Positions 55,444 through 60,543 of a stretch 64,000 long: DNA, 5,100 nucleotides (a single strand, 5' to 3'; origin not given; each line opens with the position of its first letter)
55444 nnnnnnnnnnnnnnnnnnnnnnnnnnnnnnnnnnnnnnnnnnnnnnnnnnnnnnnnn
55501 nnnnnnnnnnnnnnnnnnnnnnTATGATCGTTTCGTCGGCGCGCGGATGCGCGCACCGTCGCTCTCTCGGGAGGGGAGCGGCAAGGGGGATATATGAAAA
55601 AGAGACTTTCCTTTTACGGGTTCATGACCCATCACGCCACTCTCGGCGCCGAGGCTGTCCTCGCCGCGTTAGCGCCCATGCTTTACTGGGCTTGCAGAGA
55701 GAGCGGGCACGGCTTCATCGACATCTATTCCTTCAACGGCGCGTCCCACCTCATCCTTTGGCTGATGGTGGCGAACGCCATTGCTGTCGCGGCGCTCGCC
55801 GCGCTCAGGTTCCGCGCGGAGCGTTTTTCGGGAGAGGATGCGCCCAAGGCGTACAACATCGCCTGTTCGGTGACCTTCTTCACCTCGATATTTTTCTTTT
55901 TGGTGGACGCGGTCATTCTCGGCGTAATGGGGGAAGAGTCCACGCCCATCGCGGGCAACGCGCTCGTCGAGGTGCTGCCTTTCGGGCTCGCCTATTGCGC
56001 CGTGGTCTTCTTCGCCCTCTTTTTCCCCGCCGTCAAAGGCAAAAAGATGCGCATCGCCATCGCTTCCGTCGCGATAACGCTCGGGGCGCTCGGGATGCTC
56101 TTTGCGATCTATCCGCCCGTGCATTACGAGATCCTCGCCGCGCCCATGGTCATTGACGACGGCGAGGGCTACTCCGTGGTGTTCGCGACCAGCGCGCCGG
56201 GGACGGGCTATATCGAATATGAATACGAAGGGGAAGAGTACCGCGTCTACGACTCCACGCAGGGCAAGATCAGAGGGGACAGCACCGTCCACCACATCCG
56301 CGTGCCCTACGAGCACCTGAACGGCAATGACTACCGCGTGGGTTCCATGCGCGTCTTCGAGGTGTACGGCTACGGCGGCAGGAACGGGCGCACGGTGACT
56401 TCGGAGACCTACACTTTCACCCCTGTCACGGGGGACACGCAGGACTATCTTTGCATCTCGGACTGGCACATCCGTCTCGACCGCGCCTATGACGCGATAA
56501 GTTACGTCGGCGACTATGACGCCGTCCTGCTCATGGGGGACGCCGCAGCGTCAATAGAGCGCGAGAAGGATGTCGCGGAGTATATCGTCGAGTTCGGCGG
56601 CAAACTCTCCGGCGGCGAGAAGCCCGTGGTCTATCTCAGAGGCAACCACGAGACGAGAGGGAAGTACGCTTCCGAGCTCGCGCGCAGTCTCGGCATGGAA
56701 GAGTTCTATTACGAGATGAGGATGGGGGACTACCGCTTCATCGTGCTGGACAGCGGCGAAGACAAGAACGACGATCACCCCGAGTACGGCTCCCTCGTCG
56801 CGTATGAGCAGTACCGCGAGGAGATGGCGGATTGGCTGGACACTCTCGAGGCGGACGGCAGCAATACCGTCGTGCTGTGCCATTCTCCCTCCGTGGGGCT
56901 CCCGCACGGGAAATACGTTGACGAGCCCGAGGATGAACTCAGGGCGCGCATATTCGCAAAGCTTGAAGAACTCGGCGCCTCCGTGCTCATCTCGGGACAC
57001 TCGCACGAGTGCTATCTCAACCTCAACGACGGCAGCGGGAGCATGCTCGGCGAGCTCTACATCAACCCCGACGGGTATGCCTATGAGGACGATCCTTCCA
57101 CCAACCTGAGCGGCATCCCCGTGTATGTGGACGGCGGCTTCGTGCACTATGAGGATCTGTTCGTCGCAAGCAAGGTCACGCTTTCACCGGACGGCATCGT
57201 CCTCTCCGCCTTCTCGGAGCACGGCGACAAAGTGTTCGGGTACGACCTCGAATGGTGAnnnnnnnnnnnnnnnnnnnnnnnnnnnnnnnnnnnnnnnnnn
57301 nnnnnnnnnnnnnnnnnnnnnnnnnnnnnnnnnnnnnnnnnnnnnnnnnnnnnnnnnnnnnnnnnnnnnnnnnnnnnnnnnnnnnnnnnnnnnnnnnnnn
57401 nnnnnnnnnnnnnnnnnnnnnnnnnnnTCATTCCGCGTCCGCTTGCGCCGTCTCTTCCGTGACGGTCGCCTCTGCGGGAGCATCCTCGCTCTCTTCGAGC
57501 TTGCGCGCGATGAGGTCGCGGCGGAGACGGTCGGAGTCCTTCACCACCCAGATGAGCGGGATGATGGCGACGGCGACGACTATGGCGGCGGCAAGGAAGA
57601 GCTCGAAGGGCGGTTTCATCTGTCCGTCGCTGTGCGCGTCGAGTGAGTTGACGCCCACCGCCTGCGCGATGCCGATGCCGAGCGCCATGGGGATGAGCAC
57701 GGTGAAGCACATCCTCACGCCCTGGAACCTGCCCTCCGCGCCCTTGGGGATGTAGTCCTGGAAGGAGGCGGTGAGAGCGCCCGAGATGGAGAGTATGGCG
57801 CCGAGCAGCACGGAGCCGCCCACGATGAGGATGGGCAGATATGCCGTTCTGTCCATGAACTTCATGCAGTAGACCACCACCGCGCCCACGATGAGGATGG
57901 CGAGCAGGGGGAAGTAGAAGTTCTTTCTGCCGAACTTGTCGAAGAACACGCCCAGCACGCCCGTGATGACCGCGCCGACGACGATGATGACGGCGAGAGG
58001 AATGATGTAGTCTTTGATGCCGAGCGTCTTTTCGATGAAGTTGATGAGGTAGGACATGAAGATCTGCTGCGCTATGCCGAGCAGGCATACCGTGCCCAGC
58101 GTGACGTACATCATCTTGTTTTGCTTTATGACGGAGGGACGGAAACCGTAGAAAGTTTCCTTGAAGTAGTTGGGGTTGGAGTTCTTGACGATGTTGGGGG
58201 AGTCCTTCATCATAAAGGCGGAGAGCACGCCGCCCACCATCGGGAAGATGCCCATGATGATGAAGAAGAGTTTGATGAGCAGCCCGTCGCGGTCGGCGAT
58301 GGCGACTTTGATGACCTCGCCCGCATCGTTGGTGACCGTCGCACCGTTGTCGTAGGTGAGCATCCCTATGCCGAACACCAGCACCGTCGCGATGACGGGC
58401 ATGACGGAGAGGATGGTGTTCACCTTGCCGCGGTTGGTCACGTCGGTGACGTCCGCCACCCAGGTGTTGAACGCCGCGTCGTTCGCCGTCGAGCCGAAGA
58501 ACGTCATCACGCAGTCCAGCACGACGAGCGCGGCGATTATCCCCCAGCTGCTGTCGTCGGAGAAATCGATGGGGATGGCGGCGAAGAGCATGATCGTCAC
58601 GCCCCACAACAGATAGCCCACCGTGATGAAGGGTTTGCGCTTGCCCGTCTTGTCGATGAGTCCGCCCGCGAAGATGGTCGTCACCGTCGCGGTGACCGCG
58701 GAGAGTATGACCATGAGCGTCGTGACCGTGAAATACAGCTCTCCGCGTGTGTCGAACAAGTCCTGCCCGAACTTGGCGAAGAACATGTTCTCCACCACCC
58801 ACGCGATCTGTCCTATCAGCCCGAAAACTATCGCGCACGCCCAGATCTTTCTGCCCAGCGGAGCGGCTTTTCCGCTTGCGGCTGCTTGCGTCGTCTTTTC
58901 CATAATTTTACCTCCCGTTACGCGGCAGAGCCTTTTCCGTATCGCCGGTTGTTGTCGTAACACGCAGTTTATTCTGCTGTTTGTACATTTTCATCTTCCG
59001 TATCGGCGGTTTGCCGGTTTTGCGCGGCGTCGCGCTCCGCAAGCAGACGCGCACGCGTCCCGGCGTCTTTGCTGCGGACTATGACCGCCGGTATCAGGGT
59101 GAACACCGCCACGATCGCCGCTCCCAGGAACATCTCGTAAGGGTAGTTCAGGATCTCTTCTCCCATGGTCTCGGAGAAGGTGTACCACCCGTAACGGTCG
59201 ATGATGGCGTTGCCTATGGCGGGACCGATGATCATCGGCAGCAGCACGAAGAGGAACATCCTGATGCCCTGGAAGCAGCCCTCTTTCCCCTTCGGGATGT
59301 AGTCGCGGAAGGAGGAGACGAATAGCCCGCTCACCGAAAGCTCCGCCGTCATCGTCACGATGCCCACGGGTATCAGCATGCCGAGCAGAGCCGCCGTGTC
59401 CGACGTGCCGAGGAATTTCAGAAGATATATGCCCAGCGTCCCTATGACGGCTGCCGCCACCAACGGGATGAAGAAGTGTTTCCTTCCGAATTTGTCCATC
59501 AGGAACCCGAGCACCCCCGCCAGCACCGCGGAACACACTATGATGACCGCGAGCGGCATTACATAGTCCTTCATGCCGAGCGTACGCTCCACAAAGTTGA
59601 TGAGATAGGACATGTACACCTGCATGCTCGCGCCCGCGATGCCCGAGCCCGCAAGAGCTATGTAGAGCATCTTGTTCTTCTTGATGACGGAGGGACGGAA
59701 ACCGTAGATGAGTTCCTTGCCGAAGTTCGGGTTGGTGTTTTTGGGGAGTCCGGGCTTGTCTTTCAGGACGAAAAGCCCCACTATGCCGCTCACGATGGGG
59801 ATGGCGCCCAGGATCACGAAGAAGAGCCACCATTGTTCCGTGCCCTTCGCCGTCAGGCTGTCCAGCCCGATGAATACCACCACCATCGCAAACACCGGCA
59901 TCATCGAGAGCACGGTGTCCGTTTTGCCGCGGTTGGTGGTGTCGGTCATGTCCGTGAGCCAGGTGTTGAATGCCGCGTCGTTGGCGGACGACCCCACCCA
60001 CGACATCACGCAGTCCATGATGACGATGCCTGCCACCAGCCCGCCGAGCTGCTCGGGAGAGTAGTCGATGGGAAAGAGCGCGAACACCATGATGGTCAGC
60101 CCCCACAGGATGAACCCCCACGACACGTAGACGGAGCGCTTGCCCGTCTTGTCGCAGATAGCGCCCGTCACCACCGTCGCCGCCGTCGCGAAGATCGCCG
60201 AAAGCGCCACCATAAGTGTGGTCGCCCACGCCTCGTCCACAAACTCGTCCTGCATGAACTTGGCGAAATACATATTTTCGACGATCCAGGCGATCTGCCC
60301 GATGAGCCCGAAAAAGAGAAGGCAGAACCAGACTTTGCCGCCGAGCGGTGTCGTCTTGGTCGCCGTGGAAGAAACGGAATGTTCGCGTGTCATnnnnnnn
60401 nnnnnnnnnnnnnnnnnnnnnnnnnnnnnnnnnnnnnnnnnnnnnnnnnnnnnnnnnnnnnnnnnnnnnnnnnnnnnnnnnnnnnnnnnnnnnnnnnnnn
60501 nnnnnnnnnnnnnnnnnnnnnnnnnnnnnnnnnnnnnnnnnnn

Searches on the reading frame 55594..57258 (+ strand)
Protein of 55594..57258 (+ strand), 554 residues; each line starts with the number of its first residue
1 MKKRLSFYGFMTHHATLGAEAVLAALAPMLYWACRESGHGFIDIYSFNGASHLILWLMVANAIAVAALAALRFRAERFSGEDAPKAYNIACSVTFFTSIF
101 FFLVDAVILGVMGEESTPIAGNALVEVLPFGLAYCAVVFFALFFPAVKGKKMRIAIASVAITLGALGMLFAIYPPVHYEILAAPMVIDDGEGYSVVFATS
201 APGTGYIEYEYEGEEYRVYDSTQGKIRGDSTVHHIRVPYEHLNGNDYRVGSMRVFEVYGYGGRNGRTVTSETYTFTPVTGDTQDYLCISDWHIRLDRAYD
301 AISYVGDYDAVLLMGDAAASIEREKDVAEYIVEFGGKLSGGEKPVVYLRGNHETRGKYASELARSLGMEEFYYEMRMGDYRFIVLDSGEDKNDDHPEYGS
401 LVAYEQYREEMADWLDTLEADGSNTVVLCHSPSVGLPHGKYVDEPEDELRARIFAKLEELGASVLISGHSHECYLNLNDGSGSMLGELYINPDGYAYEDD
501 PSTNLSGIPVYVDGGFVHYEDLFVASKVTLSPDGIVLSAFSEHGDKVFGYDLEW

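Call 58: search_protein_families(library=pfam, proteins=[window:55594-57258:+], max_evalue=0.001)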
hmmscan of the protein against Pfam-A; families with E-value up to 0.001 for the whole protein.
window:55594-57258:+ (554 aa): 2 families
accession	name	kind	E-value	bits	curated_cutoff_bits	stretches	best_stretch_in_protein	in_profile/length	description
PF00149.33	Metallophos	-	4.4e-14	53.8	21.5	1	286-473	4-191/191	Calcineurin-like phosphoesterase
PF12850.12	Metallophos_2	-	4.8e-07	30.3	27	1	286-492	4-132/154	Calcineurin-like phosphoesterase superfamily domain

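Call 98: search_protein_families(library=padloc, proteins=[window:55594-57258:+], max_evalue=0.001)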
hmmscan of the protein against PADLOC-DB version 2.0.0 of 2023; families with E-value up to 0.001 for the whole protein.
window:55594-57258:+ (554 aa): 0 families

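Call 99: search_protein_families(library=ncbifam, proteins=[window:55594-57258:+], max_evalue=0.001)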
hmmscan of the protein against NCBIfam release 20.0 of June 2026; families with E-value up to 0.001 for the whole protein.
window:55594-57258:+ (554 aa): 1 family
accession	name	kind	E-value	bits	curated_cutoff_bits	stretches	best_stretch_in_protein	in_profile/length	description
TIGR00040.1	yfcE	subfamily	0.00079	19.5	56.25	0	434-476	81-121/158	YfcE family phosphodiesterase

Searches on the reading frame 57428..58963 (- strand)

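Call 58: search_protein_families(library=pfam, proteins=[window:57428-58963:-], max_evalue=0.001)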
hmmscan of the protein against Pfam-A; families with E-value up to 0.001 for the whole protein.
window:57428-58963:- (511 aa): 1 family
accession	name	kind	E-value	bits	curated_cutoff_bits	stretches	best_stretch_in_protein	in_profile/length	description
PF07690.21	MFS_1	-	2.4e-24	86.3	33.4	1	42-429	3-346/347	Major Facilitator Superfamily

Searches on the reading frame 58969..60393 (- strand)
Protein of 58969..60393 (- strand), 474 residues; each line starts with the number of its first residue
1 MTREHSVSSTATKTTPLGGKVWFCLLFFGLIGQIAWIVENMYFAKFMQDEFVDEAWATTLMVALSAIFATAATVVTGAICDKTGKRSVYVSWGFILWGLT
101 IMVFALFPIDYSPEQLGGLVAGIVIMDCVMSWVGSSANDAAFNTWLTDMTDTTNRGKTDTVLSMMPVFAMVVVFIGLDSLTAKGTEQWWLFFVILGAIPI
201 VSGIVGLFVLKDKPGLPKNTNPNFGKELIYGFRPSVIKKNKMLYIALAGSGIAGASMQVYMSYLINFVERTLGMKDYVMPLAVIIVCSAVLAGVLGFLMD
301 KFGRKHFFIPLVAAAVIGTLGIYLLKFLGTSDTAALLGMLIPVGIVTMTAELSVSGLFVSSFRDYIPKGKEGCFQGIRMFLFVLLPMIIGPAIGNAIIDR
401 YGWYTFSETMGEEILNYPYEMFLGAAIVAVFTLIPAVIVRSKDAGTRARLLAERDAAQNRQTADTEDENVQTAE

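Call 22: find_related_loci(query=window:58969-60393:-, collection=genome_contigs, flank=10000)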
Query window:58969-60393:- (474 aa) in genome_contigs; peptide patterns used: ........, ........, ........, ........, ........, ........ (x = any residue, [..] = any of these).
29 stretches matched a pattern; 14 encode a relative of the query (tblastn E <= 1e-3); 14 distinct loci.
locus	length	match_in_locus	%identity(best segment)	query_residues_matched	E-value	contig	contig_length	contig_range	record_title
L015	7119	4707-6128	94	1-474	0e+0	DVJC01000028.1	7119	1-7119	MAG TPA_asm: Candidatus Limadaptatus stercoravium isolate CHK154-227 CHK154__C92483_L7119_ERR2241939, whole genome shotg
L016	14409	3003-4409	96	1-469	0e+0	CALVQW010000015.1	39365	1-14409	MAG: uncultured Clostridia bacterium isolate BRZ_MP__bin75 genome assembly, contig: BRZ_MP__NODE_982_length_39365_cov_27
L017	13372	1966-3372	95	1-469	0e+0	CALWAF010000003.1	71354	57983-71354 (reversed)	MAG: uncultured Clostridia bacterium isolate BRZ_BI__bin75 genome assembly, contig: BRZ_BI__NODE_537_length_71354_cov_7.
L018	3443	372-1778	93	1-469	0e+0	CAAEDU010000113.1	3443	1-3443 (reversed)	MAG TPA_asm: Clostridia bacterium, isolate HGM11451, WGS project CAAEDU010000000 data, contig: ERS396505_7_k85_196253, w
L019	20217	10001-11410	90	6-471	0e+0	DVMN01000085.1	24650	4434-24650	MAG TPA_asm: Candidatus Limadaptatus stercorigallinarum isolate 1063 CHK57__C350484_L24650_ERR2241743, whole genome shot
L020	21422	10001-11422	89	1-474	0e+0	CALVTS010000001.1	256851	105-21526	MAG: uncultured Clostridia bacterium isolate BRZ_V__bin16 genome assembly, contig: BRZ_V__NODE_33_length_256851_cov_47.1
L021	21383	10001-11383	82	6-468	0e+0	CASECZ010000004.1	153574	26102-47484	uncultured Clostridia bacterium isolate A31_L1_344344_idba_bin.52 genome assembly, contig: A31_L1_344344_idba_bin.52.fa_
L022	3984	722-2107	81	9-474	0e+0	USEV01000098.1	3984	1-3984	uncultured Clostridiales bacterium isolate UMGS1656 genome assembly, contig: NODE_1956_length_3984_cov_3.721812, whole g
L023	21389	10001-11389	77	4-468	0e+0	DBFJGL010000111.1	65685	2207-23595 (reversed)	MAG TPA_asm: Christensenellales bacterium isolate MAG8047 contig111, whole genome shotgun sequence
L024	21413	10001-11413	75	3-474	0e+0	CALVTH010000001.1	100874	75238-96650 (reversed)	MAG: uncultured Clostridia bacterium isolate BRZ_LA__bin1 genome assembly, contig: BRZ_LA__NODE_87_length_100874_cov_9.0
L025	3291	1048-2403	55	1-463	5e-170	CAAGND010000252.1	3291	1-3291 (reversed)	MAG TPA_asm: Clostridia bacterium, isolate HGM12831, WGS project CAAGND010000000 data, contig: SRS476839_89_k119_316649,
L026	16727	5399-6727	56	1-455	5e-160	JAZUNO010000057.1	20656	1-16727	MAG: Acutalibacteraceae bacterium isolate T1900044885_TS20190351.MAGScoT_cleanbin_000016 SGB_3223_k141_1800245, whole ge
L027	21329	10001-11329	54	11-460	1e-157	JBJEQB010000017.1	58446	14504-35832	MAG: Acutalibacteraceae bacterium isolate LOHA04_bin.002 NODE_154_length_58446_cov_23.195955, whole genome shotgun seque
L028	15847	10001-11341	54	7-460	9e-157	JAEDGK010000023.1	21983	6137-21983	MAG: Clostridiaceae bacterium isolate MAG108 NODE_1702_length_21983_cov_6.449289, whole genome shotgun sequence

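Call 58: search_protein_families(library=pfam, proteins=[window:58969-60393:-, L017:247-1191:-], max_evalue=0.001)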
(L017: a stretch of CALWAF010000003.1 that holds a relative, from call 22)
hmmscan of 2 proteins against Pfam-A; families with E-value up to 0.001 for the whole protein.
window:58969-60393:- (474 aa): 1 family
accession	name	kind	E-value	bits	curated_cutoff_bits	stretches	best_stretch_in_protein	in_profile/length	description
PF07690.21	MFS_1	-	2.8e-21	76.3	33.4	1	46-391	22-347/347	Major Facilitator Superfamily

L017:247-1191:- (314 aa): 2 families
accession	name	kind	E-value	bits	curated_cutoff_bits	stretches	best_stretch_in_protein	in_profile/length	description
PF00589.27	Phage_integrase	-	5e-26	92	27.1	1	142-302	21-172/172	Phage integrase family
PF14659.12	Phage_int_SAM_3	-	1.9e-10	41.2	22.6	1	15-69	4-57/58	Phage integrase, N-terminal SAM-like domain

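Call 100: find_encoding_contigs(protein=window:58969-60393:-, flank=5000, max_places=10)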
Protein window:58969-60393:- (474 aa): no gene with exactly this product is on record in the collection.
